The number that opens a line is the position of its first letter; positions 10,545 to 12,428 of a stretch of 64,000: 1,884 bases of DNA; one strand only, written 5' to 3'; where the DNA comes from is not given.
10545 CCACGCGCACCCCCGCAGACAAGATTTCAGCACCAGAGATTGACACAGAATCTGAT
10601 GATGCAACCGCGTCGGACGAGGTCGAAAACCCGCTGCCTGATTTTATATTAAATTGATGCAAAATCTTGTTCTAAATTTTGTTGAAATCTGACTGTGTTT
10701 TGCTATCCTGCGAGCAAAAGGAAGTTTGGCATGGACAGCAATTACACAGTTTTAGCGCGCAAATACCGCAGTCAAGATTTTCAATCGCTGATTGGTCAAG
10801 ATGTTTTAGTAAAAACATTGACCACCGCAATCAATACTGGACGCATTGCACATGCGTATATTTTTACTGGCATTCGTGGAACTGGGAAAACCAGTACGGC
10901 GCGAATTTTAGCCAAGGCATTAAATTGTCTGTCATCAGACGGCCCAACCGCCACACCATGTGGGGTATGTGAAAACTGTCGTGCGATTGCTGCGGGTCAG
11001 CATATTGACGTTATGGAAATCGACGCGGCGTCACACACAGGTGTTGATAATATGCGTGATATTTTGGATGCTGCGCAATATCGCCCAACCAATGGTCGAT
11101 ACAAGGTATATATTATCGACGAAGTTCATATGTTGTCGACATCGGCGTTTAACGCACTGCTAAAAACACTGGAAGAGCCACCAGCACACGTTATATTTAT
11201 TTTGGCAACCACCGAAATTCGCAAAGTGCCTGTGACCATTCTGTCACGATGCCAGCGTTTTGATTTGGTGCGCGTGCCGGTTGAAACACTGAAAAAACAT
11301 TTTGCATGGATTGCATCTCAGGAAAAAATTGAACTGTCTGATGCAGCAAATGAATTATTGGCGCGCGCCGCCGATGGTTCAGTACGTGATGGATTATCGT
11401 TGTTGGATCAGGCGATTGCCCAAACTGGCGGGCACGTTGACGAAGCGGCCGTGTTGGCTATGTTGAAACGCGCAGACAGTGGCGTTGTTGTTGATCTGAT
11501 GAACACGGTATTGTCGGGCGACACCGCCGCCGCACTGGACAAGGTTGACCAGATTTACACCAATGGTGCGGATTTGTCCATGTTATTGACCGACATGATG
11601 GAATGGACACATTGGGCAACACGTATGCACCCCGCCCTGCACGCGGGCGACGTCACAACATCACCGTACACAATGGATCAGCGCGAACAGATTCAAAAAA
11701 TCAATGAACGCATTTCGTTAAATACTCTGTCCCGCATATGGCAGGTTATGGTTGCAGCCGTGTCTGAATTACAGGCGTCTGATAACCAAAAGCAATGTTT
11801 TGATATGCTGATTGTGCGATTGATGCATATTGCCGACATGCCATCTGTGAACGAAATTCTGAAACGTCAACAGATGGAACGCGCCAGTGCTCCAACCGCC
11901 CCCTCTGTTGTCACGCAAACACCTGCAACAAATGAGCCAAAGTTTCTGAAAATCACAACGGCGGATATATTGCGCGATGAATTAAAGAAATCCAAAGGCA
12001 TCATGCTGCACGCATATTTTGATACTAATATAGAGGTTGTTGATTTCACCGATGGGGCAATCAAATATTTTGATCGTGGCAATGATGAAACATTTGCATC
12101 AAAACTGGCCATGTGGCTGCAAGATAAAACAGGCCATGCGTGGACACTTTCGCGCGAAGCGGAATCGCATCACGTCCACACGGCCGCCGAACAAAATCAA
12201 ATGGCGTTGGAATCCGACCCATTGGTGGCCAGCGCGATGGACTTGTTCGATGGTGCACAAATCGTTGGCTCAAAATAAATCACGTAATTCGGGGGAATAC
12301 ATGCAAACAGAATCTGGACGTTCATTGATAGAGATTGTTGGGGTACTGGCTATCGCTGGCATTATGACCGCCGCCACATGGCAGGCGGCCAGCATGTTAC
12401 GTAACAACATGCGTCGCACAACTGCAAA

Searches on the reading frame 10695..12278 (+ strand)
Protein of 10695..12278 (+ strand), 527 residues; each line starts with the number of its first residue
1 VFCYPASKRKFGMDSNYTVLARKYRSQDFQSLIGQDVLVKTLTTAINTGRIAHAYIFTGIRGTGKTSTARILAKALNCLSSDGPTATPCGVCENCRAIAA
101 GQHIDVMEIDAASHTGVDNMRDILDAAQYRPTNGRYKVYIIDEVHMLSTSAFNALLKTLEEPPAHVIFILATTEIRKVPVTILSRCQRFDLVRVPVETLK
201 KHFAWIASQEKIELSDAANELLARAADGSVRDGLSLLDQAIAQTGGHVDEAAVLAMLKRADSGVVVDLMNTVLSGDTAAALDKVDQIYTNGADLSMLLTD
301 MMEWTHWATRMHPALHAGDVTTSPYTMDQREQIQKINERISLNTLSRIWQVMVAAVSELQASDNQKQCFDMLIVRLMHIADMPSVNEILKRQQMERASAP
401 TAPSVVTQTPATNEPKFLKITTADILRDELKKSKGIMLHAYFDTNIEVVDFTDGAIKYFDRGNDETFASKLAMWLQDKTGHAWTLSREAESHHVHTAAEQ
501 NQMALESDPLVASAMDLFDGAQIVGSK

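Call 72: search_protein_families(library=pfam, proteins=[window:10695-12278:+], max_evalue=0.01)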
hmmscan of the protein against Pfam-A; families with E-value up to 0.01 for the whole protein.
window:10695-12278:+ (527 aa): 15 families
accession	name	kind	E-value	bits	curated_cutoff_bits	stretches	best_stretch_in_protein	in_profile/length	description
PF13177.12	DNA_pol3_delta2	-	1.3e-44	152.4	27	1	35-192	2-158/161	DNA polymerase III, delta subunit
PF12169.13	DNA_pol3_gamma3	-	1.5e-30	106.3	24.4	1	248-391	1-142/143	DNA polymerase III subunits gamma and tau domain III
PF22608.2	DNAX_ATPase_lid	-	5.4e-17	61.8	27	1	200-246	3-49/49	DNA polymerase III clamp loader subunit, ATPase lid domain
PF00004.35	AAA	-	3.1e-13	50.7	21.2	1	56-189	2-126/131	ATPase family associated with various cellular activities (AAA)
PF12362.13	DUF3646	-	2.4e-10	41.1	30.2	1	429-524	10-112/114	DNA polymerase III gamma and tau subunits C terminal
PF13604.12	AAA_30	-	9.2e-07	29.2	27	1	55-169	21-122/191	AAA domain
PF13401.12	AAA_22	-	2.1e-06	28.5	27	1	55-176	8-127/130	AAA domain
PF13245.12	AAA_19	-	1.8e-05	25.4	25.1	1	45-169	4-123/134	AAA domain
PF07728.20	AAA_5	-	7.9e-05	23.1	22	1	56-165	3-96/139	AAA domain (dynein-related subfamily)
PF06068.19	TIP49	-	0.00039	20.1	23.8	0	138-173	277-311/347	TIP49 P-loop domain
PF05496.18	RuvB_N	-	0.0011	19.2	27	0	25-78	2-59/159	Holliday junction DNA helicase RuvB P-loop domain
PF16193.11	AAA_assoc_2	-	0.0014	19.3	34.3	1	209-257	2-55/81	AAA C-terminal domain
PF13238.12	AAA_18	-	0.0037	18.2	29.4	0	57-111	3-44/128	AAA domain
PF13191.12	AAA_16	-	0.006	17.5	32.6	0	32-77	2-49/167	AAA ATPase domain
PF13173.12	AAA_14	-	0.0072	16.8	27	0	54-162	4-88/129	AAA domain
